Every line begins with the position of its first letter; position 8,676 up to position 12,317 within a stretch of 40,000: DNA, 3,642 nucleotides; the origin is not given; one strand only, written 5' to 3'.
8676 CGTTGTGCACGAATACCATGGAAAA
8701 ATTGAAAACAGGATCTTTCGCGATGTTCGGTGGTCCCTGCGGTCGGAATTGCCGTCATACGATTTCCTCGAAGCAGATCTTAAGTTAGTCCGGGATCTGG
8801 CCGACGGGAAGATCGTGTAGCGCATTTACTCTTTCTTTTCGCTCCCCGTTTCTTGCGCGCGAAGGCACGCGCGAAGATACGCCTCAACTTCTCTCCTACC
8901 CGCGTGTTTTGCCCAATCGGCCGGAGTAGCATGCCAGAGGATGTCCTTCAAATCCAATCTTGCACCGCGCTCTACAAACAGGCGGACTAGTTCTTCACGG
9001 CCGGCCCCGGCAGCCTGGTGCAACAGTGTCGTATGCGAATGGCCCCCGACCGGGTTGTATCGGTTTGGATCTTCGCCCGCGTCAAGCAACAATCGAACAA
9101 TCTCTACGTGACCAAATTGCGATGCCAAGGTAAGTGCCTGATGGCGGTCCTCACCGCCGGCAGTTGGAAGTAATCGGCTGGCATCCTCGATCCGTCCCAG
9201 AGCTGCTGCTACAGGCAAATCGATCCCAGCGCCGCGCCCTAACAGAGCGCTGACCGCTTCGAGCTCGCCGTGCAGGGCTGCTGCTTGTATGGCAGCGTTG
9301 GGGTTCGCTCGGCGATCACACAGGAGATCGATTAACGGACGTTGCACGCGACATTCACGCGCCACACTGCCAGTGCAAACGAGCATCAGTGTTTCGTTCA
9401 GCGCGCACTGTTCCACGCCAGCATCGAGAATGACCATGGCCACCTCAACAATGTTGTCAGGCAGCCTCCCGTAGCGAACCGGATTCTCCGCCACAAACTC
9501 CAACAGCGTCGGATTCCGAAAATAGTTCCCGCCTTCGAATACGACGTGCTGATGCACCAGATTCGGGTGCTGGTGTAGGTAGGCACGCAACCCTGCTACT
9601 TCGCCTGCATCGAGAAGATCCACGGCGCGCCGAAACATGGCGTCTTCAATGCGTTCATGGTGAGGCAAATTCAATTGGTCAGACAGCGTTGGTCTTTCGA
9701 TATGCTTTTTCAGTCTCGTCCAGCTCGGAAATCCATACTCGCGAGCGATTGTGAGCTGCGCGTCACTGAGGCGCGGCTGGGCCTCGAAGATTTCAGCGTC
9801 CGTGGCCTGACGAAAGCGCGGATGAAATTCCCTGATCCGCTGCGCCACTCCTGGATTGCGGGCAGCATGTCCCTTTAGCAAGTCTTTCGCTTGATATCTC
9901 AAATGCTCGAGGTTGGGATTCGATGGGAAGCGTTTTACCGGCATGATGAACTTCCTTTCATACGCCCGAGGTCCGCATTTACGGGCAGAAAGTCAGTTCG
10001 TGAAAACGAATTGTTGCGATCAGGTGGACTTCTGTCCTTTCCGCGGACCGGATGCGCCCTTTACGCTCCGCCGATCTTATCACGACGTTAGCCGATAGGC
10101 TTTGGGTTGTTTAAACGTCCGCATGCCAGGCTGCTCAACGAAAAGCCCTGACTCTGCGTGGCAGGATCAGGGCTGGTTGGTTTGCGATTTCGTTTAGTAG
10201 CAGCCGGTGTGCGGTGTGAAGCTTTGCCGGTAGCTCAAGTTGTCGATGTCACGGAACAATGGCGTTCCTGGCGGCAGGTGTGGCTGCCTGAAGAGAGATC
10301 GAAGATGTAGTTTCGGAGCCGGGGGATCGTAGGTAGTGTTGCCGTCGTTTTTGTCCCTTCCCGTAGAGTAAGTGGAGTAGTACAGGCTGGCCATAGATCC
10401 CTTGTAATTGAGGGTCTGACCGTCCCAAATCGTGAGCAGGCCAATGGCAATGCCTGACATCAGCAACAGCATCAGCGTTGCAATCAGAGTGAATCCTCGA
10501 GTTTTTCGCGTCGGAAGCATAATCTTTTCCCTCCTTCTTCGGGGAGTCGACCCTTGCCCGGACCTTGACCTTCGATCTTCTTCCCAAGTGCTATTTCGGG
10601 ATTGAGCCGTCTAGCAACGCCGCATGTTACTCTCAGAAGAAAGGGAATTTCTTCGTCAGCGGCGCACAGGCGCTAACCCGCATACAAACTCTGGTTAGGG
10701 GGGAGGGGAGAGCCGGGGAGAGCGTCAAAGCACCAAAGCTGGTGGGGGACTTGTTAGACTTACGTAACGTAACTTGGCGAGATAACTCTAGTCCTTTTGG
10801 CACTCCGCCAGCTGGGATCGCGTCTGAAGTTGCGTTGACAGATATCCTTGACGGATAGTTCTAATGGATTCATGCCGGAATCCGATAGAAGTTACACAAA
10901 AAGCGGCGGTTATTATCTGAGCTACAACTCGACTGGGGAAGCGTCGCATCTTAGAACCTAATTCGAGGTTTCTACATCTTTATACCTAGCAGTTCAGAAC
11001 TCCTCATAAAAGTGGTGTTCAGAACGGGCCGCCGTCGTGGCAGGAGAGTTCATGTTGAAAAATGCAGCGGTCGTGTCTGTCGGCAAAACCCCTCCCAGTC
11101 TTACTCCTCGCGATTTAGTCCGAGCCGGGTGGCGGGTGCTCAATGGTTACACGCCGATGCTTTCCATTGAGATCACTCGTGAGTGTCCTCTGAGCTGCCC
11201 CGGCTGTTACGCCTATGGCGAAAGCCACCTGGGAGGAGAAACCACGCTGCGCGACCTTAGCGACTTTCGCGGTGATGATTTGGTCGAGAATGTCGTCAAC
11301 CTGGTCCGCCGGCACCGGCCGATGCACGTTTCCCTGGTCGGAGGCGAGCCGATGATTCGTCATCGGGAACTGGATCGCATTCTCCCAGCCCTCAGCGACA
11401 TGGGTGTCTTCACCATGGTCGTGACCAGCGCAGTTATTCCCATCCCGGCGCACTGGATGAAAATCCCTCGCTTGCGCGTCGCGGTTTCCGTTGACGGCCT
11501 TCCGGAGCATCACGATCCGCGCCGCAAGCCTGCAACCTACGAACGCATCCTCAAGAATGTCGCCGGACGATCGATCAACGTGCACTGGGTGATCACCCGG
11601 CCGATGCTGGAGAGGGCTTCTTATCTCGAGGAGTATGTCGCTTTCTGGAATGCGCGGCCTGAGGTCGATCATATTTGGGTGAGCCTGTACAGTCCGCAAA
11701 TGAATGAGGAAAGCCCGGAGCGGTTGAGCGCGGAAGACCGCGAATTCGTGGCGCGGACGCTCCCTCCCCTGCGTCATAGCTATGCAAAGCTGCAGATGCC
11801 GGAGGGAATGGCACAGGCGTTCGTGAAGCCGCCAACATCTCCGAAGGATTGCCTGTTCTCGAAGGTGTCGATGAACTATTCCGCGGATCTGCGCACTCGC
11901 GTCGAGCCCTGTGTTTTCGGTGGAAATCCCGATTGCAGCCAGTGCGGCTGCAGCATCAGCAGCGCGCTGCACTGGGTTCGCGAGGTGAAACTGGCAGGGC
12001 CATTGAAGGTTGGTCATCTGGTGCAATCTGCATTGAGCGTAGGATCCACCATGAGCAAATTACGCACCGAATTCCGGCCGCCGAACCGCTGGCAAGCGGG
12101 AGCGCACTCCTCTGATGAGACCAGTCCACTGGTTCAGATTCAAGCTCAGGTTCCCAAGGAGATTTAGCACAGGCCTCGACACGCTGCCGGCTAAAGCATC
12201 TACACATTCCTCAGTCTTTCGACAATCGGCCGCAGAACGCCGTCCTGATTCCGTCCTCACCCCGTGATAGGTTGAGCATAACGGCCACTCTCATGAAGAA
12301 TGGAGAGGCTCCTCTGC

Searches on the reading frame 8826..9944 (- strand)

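Call 12: search_protein_families(library=pfam, proteins=[window:8826-9944:-], max_evalue=0.001)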
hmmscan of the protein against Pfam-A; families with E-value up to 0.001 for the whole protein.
window:8826-9944:- (372 aa): 6 families
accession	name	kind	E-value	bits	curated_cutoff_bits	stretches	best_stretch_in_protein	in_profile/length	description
PF12796.13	Ank_2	-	1.1e-13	51.9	27.3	1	221-334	3-90/90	Ankyrin repeats (3 copies)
PF00023.36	Ank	-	2.8e-13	49.7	21.1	1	270-296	5-31/33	Ankyrin repeat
PF13606.12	Ank_3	-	3.7e-11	42.5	22.3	0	306-331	4-29/30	Ankyrin repeat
PF13637.12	Ank_4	-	3.3e-08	34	22.7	1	273-323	3-49/50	Ankyrin repeats (many copies)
PF13857.12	Ank_5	-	1.5e-06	28.9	27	0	270-297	19-46/56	Ankyrin repeats (many copies)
PF24521.3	Ank_KRIT1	-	2.2e-06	27.9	80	1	243-327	22-108/149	KRIT1 ankyrin-repeats domain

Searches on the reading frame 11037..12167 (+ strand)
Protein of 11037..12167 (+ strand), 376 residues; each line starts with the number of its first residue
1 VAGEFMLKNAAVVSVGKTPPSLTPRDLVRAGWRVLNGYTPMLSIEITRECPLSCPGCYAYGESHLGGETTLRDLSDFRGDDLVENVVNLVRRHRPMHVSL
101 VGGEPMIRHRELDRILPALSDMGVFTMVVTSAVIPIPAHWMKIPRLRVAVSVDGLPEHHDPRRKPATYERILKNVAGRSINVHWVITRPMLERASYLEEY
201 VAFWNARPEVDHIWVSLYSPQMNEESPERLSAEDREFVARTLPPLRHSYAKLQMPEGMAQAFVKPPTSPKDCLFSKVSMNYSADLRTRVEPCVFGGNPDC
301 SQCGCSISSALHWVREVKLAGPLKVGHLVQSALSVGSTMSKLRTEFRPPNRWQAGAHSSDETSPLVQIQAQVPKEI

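Call 12: search_protein_families(library=pfam, proteins=[window:11037-12167:+], max_evalue=0.001)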
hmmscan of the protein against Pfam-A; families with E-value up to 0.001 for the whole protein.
window:11037-12167:+ (376 aa): 2 families
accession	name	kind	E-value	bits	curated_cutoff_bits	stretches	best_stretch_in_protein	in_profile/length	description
PF04055.27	Radical_SAM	-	1.5e-08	35.5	29.5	1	44-175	1-133/166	Radical SAM superfamily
PF13353.11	Fer4_12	-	0.00076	20.2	22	0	48-116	13-74/137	4Fe-4S single cluster domain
